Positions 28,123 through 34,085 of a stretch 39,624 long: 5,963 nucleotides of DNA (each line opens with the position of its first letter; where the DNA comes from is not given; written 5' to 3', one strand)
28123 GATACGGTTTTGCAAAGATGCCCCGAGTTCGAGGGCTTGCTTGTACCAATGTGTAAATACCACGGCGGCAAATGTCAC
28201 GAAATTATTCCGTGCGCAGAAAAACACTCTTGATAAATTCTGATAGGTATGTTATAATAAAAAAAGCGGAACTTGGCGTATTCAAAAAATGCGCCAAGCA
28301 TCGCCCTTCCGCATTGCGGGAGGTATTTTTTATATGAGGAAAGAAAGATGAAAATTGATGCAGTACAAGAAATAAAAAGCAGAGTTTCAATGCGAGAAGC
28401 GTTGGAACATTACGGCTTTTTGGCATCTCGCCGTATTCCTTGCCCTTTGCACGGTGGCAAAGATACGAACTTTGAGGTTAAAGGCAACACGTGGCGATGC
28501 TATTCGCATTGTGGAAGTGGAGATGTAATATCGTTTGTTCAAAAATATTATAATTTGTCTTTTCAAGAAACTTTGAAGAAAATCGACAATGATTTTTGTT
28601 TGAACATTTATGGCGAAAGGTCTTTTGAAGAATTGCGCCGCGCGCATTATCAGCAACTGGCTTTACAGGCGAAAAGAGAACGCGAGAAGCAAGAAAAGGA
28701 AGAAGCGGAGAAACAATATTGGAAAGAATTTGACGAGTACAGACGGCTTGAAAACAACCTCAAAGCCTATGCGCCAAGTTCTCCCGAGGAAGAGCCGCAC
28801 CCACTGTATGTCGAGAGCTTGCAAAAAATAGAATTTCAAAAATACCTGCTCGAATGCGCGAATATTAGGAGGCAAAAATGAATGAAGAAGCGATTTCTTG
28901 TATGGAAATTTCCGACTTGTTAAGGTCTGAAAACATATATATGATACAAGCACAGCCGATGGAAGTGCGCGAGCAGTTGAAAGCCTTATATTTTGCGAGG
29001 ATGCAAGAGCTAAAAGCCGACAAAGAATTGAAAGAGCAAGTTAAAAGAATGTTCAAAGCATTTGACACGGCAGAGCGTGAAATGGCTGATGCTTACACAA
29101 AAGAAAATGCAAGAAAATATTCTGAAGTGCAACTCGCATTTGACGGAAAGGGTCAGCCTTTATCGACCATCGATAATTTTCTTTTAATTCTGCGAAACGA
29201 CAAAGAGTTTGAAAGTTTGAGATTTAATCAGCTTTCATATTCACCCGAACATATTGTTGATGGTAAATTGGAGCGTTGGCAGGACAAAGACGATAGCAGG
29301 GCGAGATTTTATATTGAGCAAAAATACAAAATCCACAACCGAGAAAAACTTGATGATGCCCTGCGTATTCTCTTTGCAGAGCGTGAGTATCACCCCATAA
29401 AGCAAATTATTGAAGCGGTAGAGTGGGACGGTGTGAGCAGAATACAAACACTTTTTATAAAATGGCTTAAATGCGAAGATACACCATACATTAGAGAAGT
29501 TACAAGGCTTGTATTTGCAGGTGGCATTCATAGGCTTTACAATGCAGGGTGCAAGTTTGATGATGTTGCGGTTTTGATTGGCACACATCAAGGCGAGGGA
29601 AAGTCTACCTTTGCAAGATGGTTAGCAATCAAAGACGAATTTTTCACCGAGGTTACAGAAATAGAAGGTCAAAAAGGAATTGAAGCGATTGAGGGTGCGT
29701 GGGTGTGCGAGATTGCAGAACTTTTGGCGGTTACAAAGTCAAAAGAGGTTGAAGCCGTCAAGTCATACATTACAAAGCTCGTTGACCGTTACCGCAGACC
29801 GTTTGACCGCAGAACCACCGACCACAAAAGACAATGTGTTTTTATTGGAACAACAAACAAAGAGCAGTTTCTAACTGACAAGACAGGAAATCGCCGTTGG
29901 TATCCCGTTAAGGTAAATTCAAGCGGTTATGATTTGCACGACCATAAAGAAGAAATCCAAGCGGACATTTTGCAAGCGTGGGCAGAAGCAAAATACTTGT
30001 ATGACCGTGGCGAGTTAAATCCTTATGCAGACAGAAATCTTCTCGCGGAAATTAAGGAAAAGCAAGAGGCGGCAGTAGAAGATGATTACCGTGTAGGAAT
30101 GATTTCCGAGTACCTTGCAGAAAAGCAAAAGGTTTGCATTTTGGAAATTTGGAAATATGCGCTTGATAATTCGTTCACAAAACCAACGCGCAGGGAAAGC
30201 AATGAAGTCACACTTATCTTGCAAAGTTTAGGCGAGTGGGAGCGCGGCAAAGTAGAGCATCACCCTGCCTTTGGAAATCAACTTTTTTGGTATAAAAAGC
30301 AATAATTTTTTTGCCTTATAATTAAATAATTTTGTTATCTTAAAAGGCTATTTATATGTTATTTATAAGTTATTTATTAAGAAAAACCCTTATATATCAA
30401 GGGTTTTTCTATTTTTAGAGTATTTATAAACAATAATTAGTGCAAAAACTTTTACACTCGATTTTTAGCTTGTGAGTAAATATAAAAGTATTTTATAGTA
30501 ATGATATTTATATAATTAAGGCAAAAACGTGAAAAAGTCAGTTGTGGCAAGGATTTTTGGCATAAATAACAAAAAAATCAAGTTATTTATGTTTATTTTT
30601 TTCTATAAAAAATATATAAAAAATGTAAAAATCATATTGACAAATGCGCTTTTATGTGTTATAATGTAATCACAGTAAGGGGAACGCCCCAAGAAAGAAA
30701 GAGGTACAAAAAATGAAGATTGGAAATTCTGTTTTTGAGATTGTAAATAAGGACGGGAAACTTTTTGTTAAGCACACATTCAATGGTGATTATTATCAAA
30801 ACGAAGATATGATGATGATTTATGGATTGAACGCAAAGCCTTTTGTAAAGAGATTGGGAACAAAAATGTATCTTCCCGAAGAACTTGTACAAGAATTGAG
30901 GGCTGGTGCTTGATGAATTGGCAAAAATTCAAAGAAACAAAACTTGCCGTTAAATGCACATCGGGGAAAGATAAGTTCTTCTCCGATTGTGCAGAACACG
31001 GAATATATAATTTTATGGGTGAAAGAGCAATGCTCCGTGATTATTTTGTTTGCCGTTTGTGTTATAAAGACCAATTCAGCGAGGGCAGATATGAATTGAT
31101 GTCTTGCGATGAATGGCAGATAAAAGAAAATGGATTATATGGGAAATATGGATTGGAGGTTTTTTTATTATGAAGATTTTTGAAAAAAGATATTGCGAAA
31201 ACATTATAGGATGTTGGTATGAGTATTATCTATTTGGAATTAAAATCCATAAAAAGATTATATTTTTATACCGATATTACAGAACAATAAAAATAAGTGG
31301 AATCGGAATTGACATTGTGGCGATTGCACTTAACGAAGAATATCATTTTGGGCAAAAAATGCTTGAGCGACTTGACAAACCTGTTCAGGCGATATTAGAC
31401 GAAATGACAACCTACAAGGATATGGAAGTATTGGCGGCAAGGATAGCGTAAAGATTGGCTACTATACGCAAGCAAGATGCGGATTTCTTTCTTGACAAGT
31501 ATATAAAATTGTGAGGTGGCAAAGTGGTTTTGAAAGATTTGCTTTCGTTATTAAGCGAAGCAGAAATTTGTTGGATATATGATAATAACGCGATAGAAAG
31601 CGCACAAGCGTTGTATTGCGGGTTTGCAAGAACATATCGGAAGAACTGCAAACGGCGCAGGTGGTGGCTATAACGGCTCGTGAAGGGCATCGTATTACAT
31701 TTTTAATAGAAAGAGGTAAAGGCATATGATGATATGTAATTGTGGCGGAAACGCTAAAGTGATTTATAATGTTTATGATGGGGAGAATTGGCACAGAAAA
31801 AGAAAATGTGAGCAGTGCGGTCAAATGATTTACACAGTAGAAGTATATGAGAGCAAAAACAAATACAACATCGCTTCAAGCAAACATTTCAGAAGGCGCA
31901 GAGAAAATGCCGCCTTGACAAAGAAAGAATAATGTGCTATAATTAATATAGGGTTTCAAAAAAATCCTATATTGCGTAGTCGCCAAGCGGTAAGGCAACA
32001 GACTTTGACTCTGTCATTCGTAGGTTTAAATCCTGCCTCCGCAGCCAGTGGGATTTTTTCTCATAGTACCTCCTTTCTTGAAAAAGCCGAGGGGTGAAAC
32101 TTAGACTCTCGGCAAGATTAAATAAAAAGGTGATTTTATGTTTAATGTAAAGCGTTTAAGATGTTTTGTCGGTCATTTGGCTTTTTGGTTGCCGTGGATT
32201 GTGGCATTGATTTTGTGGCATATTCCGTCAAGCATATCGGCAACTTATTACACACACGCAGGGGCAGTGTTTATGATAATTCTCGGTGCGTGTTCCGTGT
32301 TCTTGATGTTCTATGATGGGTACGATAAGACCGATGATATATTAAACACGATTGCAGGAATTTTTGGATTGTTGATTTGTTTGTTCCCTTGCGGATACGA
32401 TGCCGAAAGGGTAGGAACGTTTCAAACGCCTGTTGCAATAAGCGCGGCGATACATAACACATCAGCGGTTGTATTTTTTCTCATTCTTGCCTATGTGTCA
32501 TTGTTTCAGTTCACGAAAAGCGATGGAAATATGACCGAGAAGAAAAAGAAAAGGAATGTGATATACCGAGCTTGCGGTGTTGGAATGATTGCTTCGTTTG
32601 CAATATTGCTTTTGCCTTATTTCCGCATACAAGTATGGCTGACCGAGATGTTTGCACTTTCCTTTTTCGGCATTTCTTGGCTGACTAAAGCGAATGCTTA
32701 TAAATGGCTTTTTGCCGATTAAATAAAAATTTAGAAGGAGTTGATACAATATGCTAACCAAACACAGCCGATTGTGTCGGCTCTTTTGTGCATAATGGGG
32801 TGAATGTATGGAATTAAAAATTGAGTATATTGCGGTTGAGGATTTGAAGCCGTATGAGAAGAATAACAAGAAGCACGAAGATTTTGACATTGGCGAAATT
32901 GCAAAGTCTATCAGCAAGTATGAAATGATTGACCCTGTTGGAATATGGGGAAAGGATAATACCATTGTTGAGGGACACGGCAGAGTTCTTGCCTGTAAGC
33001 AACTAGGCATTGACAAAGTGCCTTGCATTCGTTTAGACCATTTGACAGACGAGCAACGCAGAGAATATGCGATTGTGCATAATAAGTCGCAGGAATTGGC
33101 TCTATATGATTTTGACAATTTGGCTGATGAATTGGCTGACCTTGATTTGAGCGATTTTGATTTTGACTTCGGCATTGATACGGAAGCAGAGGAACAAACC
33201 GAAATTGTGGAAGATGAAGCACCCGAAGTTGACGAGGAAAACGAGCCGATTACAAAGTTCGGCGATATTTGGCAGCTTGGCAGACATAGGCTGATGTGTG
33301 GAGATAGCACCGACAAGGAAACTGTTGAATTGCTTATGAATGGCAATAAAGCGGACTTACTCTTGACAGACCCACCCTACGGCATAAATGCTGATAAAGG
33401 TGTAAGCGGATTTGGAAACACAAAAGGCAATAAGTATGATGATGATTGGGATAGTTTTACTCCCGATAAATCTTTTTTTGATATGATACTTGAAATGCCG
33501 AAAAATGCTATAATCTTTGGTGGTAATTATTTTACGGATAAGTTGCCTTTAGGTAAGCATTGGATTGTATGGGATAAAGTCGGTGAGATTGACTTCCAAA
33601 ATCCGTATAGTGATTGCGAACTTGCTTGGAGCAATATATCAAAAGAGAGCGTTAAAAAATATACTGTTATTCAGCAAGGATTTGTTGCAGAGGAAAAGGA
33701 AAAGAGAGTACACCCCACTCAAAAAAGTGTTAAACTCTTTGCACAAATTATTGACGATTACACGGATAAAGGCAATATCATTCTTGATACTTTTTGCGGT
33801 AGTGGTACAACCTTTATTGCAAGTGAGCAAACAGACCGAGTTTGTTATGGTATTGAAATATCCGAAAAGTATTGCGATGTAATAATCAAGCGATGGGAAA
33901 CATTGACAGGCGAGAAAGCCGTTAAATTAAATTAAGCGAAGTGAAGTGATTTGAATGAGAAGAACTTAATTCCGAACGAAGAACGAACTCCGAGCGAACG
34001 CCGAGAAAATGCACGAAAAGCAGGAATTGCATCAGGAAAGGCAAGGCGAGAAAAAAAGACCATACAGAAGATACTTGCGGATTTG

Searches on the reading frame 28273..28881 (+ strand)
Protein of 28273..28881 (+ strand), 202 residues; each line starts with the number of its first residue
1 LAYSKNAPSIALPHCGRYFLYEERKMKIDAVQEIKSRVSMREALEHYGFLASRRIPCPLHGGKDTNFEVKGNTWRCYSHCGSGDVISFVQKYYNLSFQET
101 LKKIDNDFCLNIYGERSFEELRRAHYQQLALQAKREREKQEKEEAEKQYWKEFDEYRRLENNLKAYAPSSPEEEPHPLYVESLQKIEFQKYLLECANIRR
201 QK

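Call 82: search_protein_families(library=phrogs, proteins=[window:28273-28881:+], max_evalue=0.00001)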
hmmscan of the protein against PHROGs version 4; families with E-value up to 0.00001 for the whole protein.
window:28273-28881:+ (202 aa): 5 families
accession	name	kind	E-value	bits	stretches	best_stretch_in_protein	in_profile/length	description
phrog_11992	-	unknown function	2.2e-23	84.4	1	31-197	4-161/177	-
phrog_510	-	DNA, RNA and nucleotide metabolism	5.1e-10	39.7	1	25-149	10-135/667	DNA primase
phrog_6444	-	DNA, RNA and nucleotide metabolism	5.9e-09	36.3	1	30-152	9-130/577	DNA primase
phrog_47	-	DNA, RNA and nucleotide metabolism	2.8e-08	33.8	1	22-166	15-151/947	DNA primase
phrog_18097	-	DNA, RNA and nucleotide metabolism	1.5e-07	32.1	1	21-108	7-90/199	DNA primase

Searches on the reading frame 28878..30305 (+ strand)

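Call 82: search_protein_families(library=phrogs, proteins=[window:28878-30305:+], max_evalue=0.00001)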
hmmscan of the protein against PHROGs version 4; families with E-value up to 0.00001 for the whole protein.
window:28878-30305:+ (475 aa): 7 families
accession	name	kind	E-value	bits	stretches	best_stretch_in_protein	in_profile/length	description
phrog_256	-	DNA, RNA and nucleotide metabolism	1.2e-106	359.2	1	41-416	326-704/798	DNA helicase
phrog_1313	-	DNA, RNA and nucleotide metabolism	6.3e-100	336.7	1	30-459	88-540/568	DNA helicase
phrog_15962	-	DNA, RNA and nucleotide metabolism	2.9e-43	149.2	1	121-399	435-723/835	DNA primase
phrog_16593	-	DNA, RNA and nucleotide metabolism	6.1e-36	125.1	1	157-402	487-729/823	DNA primase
phrog_2249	-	DNA, RNA and nucleotide metabolism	2.7e-30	106.7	1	214-461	512-762/802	DNA primase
phrog_36873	-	DNA, RNA and nucleotide metabolism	2.7e-21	76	1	154-419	473-730/1082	DNA helicase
phrog_4630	-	DNA, RNA and nucleotide metabolism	1.8e-16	60.9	1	181-347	194-366/581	DNA primase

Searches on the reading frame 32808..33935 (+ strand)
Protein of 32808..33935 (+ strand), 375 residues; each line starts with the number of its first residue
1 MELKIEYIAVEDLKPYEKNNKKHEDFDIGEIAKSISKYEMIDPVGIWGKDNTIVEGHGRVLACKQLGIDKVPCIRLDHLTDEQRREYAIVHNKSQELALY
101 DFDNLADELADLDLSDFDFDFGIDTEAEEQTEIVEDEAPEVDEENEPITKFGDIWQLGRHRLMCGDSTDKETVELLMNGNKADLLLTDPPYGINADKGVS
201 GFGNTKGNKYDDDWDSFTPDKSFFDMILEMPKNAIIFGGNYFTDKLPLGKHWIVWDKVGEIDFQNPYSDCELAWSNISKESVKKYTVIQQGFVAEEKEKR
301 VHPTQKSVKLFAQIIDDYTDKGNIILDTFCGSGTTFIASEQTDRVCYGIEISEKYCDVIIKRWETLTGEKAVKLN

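Call 82: search_protein_families(library=phrogs, proteins=[window:32808-33935:+], max_evalue=0.00001)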
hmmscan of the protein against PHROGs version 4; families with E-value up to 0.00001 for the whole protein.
window:32808-33935:+ (375 aa): 21 families
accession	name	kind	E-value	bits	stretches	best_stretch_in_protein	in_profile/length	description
phrog_498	-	other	7.6e-98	329.6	1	2-374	32-431/633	DNA methyltransferase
phrog_620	-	DNA, RNA and nucleotide metabolism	2e-40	140.2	1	1-161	5-149/217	ParB-like partition protein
phrog_67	-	other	1.8e-35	124.2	1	129-372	97-352/743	DNA methyltransferase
phrog_15396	-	DNA, RNA and nucleotide metabolism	4.8e-30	106.2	1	3-137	2-134/258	ParB-like partition nuclease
phrog_8071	-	DNA, RNA and nucleotide metabolism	1.7e-29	104.2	1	2-199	4-211/389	ParB-like partition protein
phrog_940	-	DNA, RNA and nucleotide metabolism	1.1e-24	88.4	1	3-145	4-148/388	nuclease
phrog_930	-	DNA, RNA and nucleotide metabolism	3e-22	80.6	1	2-122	4-122/223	ParB-like partition protein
phrog_3008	-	other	8.3e-22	78.6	1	293-373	141-221/244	DNA methyltransferase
phrog_23085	-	unknown function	1.2e-20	74.6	1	292-372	33-114/138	-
phrog_23224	-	other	6.2e-18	66.2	1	208-351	126-282/305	DNA methyltransferase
phrog_18293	-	other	5.1e-16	59.7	1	294-365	38-109/119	methyltransferase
phrog_723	-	DNA, RNA and nucleotide metabolism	1.4e-15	58.8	1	1-139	9-152/223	ParB-like partition protein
phrog_9353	-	unknown function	2.8e-14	54.6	1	5-148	11-162/245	-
phrog_4715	-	DNA, RNA and nucleotide metabolism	3.1e-12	46.7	1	4-103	146-247/630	ParB-like partition protein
phrog_18056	-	DNA, RNA and nucleotide metabolism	1.3e-11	45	1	4-97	2-93/387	ParB-like partition nuclease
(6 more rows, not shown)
